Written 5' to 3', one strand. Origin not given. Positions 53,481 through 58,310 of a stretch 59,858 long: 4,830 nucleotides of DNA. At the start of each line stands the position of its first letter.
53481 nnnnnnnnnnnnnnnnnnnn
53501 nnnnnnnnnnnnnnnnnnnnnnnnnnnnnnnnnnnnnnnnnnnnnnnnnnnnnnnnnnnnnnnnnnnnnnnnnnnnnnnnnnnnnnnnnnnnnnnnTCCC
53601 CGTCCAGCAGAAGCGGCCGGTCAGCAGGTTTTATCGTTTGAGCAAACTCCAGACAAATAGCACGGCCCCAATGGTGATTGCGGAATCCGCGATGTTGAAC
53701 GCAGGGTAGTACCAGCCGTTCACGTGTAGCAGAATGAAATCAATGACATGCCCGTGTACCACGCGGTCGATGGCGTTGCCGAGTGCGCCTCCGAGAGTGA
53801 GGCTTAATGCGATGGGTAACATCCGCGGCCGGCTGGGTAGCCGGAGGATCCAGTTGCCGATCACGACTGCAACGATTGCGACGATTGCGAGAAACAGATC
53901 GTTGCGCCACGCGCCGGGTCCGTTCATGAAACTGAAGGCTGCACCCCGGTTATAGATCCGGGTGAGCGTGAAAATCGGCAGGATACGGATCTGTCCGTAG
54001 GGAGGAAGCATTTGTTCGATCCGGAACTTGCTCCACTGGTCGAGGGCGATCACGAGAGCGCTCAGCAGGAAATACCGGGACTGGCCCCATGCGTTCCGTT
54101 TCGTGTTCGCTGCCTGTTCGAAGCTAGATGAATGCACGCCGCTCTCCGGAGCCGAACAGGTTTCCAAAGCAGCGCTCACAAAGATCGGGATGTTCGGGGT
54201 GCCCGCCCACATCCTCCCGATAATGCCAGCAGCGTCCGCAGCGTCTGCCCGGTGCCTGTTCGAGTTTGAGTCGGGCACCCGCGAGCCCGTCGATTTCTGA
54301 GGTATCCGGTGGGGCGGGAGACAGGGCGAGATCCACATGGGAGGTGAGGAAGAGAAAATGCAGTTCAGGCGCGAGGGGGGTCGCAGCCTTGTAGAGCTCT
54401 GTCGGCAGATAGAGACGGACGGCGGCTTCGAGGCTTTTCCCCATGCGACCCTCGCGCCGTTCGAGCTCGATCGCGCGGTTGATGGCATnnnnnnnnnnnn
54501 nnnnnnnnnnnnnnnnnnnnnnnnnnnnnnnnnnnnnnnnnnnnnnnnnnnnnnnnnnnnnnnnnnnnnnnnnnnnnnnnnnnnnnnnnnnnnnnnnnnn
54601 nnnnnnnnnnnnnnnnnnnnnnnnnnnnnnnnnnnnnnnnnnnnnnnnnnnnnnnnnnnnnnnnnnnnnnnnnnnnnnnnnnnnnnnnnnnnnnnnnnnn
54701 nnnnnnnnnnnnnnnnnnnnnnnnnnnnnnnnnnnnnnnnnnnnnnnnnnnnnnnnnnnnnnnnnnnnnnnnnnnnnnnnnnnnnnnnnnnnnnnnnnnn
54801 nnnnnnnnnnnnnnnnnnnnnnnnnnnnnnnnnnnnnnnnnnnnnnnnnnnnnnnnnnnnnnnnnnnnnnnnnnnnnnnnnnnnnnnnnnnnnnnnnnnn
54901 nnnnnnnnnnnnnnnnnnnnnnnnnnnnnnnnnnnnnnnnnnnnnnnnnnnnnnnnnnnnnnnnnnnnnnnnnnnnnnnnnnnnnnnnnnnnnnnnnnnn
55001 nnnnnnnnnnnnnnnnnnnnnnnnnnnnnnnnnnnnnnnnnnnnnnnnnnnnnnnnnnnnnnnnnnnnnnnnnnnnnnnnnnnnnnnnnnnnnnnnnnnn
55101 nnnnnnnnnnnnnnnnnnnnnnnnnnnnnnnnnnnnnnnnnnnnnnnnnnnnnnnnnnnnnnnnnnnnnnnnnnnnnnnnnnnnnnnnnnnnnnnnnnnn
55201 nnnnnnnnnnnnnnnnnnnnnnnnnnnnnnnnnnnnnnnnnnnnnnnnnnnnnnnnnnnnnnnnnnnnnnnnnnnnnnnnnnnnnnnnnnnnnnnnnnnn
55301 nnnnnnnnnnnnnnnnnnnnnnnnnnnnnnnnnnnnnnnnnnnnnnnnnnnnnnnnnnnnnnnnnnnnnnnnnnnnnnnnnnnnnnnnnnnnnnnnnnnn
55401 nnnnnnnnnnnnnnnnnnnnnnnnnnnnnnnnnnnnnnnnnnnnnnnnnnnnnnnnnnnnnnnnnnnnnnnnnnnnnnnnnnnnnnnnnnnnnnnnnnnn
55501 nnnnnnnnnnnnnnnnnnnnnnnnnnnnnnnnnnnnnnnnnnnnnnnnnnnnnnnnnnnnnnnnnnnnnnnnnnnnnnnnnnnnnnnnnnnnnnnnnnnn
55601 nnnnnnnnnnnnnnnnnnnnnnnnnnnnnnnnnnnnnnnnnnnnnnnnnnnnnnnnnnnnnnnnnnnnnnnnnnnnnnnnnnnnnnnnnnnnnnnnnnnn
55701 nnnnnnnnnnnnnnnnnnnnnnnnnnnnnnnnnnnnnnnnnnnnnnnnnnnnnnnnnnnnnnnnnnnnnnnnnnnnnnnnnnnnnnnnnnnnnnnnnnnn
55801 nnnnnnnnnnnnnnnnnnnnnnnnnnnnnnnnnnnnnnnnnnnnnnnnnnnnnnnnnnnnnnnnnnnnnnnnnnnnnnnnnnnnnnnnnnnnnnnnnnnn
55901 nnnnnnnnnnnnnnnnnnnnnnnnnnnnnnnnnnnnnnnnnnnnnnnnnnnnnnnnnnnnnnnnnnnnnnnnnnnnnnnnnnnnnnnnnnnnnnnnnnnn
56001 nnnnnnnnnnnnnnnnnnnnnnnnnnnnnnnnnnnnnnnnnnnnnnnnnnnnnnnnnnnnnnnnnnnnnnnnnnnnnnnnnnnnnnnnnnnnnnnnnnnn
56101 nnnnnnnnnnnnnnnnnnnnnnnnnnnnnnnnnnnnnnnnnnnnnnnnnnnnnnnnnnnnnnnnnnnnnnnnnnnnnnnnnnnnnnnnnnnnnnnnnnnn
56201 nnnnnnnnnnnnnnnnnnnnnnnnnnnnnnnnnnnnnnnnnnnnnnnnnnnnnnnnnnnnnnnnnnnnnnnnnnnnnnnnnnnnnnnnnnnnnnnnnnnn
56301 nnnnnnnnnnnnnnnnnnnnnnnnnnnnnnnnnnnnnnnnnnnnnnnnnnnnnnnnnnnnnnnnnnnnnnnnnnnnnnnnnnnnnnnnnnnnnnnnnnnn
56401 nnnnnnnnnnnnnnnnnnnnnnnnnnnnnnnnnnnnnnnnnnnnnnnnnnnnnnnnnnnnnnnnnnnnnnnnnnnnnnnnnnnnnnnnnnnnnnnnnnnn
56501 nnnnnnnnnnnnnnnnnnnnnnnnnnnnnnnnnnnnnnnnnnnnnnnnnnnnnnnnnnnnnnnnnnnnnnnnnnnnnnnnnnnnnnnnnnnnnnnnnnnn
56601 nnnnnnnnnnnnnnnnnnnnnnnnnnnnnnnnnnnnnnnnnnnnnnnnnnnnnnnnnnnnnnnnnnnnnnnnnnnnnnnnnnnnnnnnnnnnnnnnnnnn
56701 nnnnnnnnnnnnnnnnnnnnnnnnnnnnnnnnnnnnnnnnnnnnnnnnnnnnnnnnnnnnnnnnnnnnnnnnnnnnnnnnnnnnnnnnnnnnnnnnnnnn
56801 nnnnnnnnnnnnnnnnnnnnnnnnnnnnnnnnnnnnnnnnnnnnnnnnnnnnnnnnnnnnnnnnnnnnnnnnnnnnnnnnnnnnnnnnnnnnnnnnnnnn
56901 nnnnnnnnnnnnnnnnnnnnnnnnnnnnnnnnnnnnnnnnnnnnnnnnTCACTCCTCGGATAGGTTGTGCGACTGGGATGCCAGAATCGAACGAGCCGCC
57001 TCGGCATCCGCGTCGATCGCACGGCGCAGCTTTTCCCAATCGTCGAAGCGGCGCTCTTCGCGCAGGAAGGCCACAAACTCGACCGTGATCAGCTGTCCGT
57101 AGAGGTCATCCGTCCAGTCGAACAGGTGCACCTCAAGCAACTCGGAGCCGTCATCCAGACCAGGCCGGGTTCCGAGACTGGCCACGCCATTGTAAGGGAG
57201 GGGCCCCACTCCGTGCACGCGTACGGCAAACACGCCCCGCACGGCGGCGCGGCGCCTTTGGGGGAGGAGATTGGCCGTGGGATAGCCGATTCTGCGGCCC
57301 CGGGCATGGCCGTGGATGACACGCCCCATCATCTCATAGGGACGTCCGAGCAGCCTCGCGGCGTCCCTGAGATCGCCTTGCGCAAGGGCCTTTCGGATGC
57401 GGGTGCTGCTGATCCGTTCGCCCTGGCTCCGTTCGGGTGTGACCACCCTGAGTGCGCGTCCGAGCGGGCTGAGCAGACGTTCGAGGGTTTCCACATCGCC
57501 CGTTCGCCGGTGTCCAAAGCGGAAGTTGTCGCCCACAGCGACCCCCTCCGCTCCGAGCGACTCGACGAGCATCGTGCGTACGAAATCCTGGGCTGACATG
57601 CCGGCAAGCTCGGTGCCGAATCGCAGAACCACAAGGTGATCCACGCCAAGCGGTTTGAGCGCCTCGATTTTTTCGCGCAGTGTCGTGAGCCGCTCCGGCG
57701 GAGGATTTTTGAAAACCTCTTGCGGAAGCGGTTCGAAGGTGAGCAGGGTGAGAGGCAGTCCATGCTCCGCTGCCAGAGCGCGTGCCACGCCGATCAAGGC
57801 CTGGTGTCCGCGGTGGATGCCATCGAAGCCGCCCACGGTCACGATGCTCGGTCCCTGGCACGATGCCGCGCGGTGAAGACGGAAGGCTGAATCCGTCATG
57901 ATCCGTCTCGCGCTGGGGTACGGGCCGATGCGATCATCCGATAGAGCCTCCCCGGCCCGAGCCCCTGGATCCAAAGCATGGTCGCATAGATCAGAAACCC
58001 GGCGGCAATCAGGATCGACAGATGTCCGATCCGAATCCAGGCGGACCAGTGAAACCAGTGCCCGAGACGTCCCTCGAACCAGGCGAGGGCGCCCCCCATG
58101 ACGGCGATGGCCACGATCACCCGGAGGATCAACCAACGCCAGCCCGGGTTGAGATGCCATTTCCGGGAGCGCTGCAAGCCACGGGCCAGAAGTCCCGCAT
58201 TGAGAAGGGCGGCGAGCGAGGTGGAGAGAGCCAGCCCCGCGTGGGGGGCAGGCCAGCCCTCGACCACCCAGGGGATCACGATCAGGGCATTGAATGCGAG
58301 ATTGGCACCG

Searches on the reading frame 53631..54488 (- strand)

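Call 70: search_protein_families(library=pfam, proteins=[window:53631-54488:-], max_evalue=0.00001)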
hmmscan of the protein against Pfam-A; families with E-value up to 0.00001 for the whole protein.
window:53631-54488:- (285 aa): 1 family
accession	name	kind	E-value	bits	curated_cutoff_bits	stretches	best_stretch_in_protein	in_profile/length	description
PF01252.23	Peptidase_A8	-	1.9e-38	132.3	25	1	143-283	2-141/142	Signal peptidase (SPase) II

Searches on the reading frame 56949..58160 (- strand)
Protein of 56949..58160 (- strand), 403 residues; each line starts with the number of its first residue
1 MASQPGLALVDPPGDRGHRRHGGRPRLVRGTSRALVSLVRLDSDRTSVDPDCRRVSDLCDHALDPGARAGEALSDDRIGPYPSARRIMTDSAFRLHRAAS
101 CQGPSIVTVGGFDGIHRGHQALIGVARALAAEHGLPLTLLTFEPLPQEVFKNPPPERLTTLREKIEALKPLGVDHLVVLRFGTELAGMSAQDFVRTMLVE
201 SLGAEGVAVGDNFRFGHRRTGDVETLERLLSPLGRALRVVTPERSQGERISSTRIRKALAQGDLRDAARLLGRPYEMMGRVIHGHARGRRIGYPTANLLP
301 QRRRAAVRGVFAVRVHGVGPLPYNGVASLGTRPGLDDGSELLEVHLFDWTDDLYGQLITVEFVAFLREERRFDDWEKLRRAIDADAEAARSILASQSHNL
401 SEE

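Call 70: search_protein_families(library=pfam, proteins=[window:56949-58160:-], max_evalue=0.00001)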
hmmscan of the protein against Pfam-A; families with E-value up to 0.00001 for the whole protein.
window:56949-58160:- (403 aa): 2 families
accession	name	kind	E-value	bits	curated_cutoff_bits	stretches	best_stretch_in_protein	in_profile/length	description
PF06574.18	FAD_syn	-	7.5e-48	162.8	27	1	101-254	4-158/158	FAD synthetase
PF01687.23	Flavokinase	-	1.9e-36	125.4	19.6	1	271-393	1-124/124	Riboflavin kinase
